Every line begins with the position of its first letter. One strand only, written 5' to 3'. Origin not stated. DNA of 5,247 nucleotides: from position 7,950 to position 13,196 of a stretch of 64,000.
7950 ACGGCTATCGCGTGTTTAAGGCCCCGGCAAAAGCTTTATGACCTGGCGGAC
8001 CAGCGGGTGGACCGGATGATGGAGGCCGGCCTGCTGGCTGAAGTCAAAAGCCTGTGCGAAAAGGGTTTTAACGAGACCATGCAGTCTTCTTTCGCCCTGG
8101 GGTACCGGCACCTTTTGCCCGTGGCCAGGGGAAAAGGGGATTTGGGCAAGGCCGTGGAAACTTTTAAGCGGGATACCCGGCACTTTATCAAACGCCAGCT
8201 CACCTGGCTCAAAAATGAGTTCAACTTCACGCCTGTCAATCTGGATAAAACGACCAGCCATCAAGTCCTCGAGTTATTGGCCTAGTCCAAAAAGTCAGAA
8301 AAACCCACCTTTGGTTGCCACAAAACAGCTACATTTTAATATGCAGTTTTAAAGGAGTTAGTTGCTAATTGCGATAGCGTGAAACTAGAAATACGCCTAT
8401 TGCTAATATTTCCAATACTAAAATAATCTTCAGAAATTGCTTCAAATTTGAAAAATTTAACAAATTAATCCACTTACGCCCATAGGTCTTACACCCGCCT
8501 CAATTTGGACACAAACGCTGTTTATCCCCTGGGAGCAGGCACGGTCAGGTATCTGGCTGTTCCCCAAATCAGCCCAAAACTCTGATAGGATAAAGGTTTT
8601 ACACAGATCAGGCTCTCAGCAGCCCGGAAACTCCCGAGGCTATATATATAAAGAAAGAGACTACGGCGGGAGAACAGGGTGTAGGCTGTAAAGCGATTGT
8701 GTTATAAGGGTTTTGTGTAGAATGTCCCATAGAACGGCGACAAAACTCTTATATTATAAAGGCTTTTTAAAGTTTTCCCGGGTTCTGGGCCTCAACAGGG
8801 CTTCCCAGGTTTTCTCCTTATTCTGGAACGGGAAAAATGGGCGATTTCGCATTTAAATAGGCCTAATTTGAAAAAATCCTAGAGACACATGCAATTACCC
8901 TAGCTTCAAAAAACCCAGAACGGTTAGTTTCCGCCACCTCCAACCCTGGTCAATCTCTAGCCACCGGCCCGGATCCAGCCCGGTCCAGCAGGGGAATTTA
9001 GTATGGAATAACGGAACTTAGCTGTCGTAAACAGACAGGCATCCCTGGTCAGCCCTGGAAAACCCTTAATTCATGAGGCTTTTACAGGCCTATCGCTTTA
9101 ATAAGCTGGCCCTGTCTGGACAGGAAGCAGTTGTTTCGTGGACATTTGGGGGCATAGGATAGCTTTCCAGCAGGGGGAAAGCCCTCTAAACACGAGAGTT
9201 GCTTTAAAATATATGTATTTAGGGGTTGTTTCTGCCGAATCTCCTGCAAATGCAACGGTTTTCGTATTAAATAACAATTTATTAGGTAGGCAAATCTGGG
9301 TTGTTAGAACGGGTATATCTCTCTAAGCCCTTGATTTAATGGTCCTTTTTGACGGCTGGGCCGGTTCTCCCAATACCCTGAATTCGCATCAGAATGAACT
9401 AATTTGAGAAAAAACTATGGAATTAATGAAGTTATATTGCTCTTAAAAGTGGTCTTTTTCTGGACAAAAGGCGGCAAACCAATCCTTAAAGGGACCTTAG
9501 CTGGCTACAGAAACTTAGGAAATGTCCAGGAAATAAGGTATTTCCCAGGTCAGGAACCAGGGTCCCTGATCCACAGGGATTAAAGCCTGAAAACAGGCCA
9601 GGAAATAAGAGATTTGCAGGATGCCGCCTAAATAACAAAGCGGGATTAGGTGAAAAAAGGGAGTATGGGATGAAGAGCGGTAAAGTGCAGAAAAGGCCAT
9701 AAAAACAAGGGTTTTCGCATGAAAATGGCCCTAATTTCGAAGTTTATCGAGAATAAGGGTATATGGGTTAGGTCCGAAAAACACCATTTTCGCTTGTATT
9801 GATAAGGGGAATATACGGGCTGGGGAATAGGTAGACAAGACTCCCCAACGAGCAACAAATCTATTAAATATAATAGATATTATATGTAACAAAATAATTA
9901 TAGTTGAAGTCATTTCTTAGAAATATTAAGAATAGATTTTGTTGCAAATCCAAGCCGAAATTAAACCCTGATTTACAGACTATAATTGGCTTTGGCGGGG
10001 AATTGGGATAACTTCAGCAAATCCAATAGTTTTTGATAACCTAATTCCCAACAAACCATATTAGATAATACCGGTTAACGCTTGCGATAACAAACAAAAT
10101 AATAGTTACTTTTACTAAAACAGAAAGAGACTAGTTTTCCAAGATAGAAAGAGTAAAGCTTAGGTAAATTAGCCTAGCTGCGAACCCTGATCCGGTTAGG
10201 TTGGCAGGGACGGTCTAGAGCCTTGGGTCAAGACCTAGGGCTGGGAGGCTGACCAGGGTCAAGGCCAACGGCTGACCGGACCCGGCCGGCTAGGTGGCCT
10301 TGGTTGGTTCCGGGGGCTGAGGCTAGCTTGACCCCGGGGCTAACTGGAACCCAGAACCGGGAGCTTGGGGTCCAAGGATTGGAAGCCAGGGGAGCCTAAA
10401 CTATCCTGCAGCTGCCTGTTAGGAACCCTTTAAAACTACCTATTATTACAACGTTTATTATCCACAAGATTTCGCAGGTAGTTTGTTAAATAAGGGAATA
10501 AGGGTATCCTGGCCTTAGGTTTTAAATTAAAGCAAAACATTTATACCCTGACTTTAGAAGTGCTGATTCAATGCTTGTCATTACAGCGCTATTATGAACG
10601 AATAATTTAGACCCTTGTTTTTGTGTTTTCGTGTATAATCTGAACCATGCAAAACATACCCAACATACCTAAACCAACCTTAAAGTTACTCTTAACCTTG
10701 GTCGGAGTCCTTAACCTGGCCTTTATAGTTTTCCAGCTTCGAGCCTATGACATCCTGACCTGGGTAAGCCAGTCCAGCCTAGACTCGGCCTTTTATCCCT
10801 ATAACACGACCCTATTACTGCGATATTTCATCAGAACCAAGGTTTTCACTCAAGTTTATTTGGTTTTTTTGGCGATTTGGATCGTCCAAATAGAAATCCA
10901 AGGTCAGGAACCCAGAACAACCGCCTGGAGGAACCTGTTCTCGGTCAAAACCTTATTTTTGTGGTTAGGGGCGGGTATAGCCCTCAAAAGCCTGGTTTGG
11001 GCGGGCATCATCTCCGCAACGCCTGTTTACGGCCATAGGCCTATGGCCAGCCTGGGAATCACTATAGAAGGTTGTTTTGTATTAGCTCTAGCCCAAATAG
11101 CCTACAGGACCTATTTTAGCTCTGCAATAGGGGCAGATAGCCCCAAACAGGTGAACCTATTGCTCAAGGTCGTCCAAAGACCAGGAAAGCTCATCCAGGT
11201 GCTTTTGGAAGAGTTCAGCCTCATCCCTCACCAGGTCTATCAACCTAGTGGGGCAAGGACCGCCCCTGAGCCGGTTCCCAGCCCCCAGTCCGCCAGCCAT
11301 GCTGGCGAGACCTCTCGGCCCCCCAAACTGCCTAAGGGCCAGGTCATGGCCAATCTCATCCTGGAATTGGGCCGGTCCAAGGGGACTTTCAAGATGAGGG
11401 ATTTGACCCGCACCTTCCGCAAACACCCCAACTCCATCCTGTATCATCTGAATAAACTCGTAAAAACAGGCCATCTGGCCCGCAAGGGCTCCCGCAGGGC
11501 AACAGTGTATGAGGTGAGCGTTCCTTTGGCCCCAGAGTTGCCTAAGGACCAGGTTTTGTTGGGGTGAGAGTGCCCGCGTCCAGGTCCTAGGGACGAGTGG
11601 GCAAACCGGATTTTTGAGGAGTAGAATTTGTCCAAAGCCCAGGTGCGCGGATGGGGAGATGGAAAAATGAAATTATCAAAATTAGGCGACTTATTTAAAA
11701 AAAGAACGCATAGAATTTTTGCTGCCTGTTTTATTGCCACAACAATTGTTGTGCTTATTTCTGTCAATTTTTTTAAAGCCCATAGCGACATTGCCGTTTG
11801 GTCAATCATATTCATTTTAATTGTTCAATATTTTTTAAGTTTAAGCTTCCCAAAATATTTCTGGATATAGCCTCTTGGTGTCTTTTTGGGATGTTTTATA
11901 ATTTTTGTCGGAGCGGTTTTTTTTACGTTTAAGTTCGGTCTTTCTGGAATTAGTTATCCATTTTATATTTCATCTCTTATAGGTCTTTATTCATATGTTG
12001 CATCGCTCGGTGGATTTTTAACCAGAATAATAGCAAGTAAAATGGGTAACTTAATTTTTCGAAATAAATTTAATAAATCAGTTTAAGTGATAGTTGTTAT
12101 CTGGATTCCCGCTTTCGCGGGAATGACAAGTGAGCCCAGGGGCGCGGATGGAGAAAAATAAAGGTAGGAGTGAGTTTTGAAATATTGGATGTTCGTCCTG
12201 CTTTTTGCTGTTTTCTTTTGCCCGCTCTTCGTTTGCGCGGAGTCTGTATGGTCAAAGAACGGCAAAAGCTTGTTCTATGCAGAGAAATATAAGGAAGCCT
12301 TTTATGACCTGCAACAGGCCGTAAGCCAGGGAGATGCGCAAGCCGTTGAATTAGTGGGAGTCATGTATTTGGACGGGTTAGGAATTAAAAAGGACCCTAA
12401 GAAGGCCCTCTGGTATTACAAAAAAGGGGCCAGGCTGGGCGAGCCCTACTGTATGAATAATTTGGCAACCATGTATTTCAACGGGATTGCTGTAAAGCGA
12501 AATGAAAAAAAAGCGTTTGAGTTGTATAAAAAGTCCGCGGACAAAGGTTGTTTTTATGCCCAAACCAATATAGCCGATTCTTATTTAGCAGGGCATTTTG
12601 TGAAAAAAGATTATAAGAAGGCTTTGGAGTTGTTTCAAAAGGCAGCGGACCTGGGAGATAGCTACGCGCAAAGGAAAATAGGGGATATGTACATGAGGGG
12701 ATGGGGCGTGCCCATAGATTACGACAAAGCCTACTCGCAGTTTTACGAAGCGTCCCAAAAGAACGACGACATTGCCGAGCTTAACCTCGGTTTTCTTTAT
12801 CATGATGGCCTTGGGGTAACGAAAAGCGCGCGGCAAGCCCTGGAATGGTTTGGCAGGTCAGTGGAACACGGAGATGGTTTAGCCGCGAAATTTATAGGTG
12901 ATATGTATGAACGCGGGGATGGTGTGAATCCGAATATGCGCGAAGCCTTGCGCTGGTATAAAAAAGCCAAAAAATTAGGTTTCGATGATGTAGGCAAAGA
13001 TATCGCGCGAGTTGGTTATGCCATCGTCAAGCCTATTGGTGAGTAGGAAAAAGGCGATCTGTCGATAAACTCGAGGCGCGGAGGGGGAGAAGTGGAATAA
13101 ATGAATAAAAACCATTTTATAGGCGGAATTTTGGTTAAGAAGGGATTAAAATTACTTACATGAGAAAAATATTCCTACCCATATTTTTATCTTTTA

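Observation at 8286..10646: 2.36-kb ORF-free region built from degenerate repeated modules; candidate large or multiple non-coding RNA locus, or a decayed element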

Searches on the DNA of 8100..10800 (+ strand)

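Call 4: search_rna_families(source=window, start=8100, end=10800, threshold=evalue, max_evalue=10)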
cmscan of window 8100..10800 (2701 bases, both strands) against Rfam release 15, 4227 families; matches with E-value up to 10: 5.
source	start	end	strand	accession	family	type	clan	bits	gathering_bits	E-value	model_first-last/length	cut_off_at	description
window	8740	8792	-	RF00063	SscA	Gene;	-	22.4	60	1.2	1-96/96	no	SscA RNA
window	10300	10435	+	RF00405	SNORA44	Gene; snRNA; snoRNA; HACA-box;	CL00036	18.4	55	0.93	1-131/131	no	Small nucleolar RNA SNORA44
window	8747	8819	-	RF02699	Avashort_thermometer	Cis-reg; thermoregulator;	-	17.7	88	4.2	1-59/59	no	Avashort 5' UTR thermometer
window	9098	9142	+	RF02557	CbSR1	Gene; sRNA;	-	15.3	146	8.3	1-112/112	no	Coxiella burnetii sRNA 1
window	8451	8548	-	RF02171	RFPL3-AS1_1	Gene; lncRNA;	-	13.3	70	4.9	1-88/88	no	RFPL3 antisense RNA 1 conserved region 1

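Call 35: search_dna_similar(query=window:8286-10646:+, collection=phages, mode=distant, max_evalue=0.01, max_rows=10)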
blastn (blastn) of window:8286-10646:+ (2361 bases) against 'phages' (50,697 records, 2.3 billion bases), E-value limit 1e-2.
No match.

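Call 36: search_dna_similar(query=window:8286-10646:+, collection=plasmids, mode=distant, max_evalue=0.01, max_rows=10)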
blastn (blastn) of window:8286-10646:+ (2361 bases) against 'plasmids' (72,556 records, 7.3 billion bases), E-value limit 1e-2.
No match.
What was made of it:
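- No phage or plasmid DNA is similar (calls 35, 36).
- Tried and rejected: No match to phages or plasmids (calls 35, 36).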

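Call 66: search_rna_families(source=window, start=10100, end=10460, threshold=evalue, max_evalue=10)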
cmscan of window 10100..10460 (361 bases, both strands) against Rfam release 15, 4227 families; matches with E-value up to 10: 9.
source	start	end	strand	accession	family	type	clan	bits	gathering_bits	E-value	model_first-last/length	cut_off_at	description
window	10300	10435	+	RF00405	SNORA44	Gene; snRNA; snoRNA; HACA-box;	CL00036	18.4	55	0.12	1-131/131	no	Small nucleolar RNA SNORA44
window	10260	10302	-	RF02000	MIR1846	Gene; miRNA;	-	15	77.5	4.6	35-78/110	no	MIR1846 microRNA precursor family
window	10210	10311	+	RF01872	MEG3_2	Gene; lncRNA;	-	13.2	60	3.4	1-105/105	no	Maternally expressed 3 conserved region 2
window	10252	10313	+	RF01044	mir-345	Gene; miRNA;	-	13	65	6.7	1-91/91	no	mir-345 microRNA precursor family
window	10401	10460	+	RF01416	NrrF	Gene; antisense;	-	12.1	60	6.3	1-58/160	3'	NrrF RNA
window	10268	10384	+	RF02204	WT1-AS_2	Gene; lncRNA;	-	10.4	45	9.9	1-137/137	no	WT1 antisense RNA conserved region 2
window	10100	10398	-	RF01877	MIAT_exon5_3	Gene; lncRNA;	-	6.3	90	2.9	1-332/382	3'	Myocardial infarction associated transcript exon 5 conserved region 3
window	10277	10460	+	RF01946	KCNQ1OT1_1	Gene; lncRNA;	-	6.1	70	1.7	1-159/464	3'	KCNQ1 overlapping transcript 1 conserved region 1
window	10100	10389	-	RF02267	Vax2os1_2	Gene; lncRNA;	-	3.8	55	5.2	1-303/466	3'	Vax2os1 conserved region 2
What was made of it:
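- On Any Rfam 15 family (RNase P, tmRNA, SRP, 6S, group I/II introns, OLE, GOLLD, ROOL, HEARO, riboswitches, ribozymes): The best in-region E-values are 0.12-1.2, with bit scores far below threshold (calls 4, 66).
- Closest known: Large bacterial non-coding RNAs. Different: No Rfam match, even at E <= 10 with relaxed filters (calls 4, 66).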

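Call 82: build_rna_model(alignment_id=A7, structure=none)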
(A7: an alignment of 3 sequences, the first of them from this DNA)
Model R1 built from alignment A7 (3 sequences, 45 columns); structure: none (sequence only).
model positions 45; base pairs 0; branch points 0; effective number of sequences 3; information 0.573 bits per position. No base pairs: searches with it score sequence only.

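Call 83: search_with_rna_model(model_id=R1, sources=[window, L005], filters=off, max_evalue=10, show_alignments=6)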
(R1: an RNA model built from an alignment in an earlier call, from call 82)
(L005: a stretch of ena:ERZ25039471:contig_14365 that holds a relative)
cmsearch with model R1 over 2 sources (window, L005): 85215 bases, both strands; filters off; matches with E-value up to 10: 21.
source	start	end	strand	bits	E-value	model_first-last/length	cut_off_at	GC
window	8837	8879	+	34.5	1.1e-09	2-44/45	-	0.35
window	9705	9746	+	33.1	3e-09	2-43/45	-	0.38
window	9375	9415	+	26.1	5.6e-07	3-44/45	-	0.34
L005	4791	4826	+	7.1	0.89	5-41/45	-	0.31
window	41124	41148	+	6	2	16-40/45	-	0.24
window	44541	44558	+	5.7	2.4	20-37/45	-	0.22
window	41367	41381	+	5.5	2.8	7-21/45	-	0.27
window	43007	43025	+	5.3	3.4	17-35/45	-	0.26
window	47265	47288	+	5.2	3.6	3-23/45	-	0.33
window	9255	9273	+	4.8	4.8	5-24/45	-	0.26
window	46252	46266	+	4.6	5.7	20-34/45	-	0.27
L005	2617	2636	+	4.6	5.8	21-40/45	-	0.2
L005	4722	4751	+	4.4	6.4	6-35/45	-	0.23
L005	2748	2761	+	4.4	6.6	19-32/45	-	0.29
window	39767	39781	+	4.2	7.6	29-43/45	-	0.13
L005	8614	8640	+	4.2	7.8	14-40/45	-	0.44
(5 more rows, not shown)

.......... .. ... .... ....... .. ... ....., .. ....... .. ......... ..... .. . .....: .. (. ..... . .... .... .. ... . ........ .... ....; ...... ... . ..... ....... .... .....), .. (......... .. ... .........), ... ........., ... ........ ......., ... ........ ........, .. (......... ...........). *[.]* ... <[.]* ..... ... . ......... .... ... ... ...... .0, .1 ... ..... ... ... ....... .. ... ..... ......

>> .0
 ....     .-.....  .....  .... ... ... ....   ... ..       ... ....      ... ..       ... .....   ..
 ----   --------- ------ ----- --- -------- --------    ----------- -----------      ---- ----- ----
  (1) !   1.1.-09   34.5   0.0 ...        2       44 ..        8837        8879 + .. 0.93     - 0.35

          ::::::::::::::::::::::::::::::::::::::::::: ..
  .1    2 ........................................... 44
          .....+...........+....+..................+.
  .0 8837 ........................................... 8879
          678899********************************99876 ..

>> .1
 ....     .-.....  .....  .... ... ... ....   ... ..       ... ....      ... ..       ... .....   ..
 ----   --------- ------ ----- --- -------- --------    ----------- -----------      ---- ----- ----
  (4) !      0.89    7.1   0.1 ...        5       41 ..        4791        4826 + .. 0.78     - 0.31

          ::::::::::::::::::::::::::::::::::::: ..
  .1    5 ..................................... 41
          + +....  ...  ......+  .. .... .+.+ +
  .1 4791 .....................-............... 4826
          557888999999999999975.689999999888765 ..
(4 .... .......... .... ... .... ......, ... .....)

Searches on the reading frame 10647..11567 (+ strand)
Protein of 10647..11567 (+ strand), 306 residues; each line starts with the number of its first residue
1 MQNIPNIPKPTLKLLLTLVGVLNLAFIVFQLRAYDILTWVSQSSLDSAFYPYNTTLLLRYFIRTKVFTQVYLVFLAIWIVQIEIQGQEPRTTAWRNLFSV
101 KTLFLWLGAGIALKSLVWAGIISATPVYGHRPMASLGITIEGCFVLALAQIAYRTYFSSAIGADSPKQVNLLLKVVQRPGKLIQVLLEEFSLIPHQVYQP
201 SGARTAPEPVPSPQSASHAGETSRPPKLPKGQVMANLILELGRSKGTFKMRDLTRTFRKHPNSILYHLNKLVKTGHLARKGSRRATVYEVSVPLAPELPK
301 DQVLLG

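Call 10: search_protein_families(library=pfam, proteins=[window:10647-11567:+])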
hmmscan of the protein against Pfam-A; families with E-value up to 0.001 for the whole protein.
window:10647-11567:+ (306 aa): 0 families

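Call 13: find_encoding_contigs(protein=window:10647-11567:+, flank=10000, max_places=10)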
Protein window:10647-11567:+ (306 aa): 3 contigs read that carry it; 2 places shown.
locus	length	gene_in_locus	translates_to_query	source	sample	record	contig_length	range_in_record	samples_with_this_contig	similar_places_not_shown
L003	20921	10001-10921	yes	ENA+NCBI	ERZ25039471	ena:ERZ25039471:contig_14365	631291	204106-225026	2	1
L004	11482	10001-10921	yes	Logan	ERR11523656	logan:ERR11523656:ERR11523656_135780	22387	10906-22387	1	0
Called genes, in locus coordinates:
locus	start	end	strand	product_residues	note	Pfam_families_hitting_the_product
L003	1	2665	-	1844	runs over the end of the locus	PF15919:HicB_lk_antitox (weak), PF00041:fn3 (faint), PF16389:DUF4998 (faint), PF16656:Pur_ac_phosph_N (weak), PF19077:Big_13 (faint), PF24421:Ig_J (faint)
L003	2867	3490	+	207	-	PF23023:Anti-Pycsar_Apyc1 (weak), PF00753:Lactamase_B, PF12706:Lactamase_B_2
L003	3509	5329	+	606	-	PF02518:HATPase_c (weak), PF13589:HATPase_c_3, PF01119:DNA_mis_repair, PF08676:MutL_C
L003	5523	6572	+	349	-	-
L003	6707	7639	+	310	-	PF01745:IPT, PF01715:IPPT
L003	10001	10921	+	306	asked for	-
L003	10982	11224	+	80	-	-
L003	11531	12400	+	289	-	-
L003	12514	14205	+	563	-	PF08238:Sel1, PF00656:Peptidase_C14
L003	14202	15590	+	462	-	PF13646:HEAT_2 (weak)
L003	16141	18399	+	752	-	-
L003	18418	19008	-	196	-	-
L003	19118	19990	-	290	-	-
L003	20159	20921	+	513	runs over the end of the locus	PF00251:Glyco_hydro_32N, PF08244:Glyco_hydro_32C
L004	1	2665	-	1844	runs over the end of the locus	PF15919:HicB_lk_antitox (weak), PF00041:fn3 (faint), PF16389:DUF4998 (faint), PF16656:Pur_ac_phosph_N (weak), PF19077:Big_13 (faint), PF24421:Ig_J (faint)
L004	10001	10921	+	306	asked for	-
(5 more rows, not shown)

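Call 49: find_homologous_proteins(query=window:10647-11567:+, max_evalue=0.001)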
Query window:10647-11567:+ (306 aa): 1 proteins with E <= 0.001 among 1658 candidates.
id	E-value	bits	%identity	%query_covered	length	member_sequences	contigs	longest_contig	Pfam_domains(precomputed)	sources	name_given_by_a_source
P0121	2.6e-198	675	100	100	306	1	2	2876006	-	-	-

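Call 64: search_protein_families(library=padloc, max_evalue=0.01, proteins=[window:10647-11567:+])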
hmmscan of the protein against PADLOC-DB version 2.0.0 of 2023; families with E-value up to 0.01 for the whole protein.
window:10647-11567:+ (306 aa): 0 families

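Call 65: search_protein_families(library=ncbifam, max_evalue=0.01, proteins=[window:10647-11567:+])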
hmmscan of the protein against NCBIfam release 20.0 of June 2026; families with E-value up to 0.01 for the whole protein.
window:10647-11567:+ (306 aa): 0 families

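Call 76: search_protein_representatives(protein=window:10647-11567:+)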
Query: 306 residues. Proteins with E-value up to 0.001 (for the whole library): 1; up to 1e-10: 1; up to 1e-30: 1. The best 1 are listed.
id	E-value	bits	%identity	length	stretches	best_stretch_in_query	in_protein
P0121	8.3e-199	675.2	100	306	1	1-306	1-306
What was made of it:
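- The adjacent ORF has no homologue in 1.84 billion representatives (calls 49, 76). The neighbouring ORF is an orphan, so the source genes would be invisible to homology searches (calls 49, 76).
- Tried and rejected: The orphan ORF has no homologue (calls 49, 76).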

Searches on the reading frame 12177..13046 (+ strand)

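Call 10: search_protein_families(library=pfam, proteins=[window:12177-13046:+])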
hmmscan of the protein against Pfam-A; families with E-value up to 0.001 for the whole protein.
window:12177-13046:+ (289 aa): 1 family
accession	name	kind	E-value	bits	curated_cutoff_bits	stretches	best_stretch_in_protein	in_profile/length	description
PF08238.18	Sel1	-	5.3e-51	169.7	30.7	5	90-124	1-35/36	Sel1 repeat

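Call 64: search_protein_families(library=padloc, max_evalue=0.01, proteins=[window:12177-13046:+])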
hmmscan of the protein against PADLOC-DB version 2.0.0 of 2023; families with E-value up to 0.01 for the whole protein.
window:12177-13046:+ (289 aa): 1 family
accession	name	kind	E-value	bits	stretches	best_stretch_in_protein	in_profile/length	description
PDLC00284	PtuA1|PtuA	-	0.0037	14.1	0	108-158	3-53/545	AAA ATPase domain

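Call 65: search_protein_families(library=ncbifam, max_evalue=0.01, proteins=[window:12177-13046:+])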
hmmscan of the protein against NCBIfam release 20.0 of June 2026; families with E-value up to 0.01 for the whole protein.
window:12177-13046:+ (289 aa): 4 families
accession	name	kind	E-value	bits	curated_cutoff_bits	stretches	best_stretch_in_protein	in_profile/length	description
NF047621.1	FlgprotMotXVib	equivalog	5.6e-17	61.9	330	2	99-194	81-176/211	flagellar protein MotX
NF033786.1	phenyl_MerG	equivalog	2.1e-16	60.6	350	2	40-139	51-158/217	phenylmercury resistance protein MerG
NF038194.1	AlgK_TPR_lipo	equivalog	3.1e-11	42.6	700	3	136-217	308-388/448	alginate biosynthesis TPR repeat lipoprotein AlgK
NF045484.1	TransRegExoR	equivalog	9.2e-06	25.1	450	0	76-185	61-184/267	exopolysaccharide production regulator ExoR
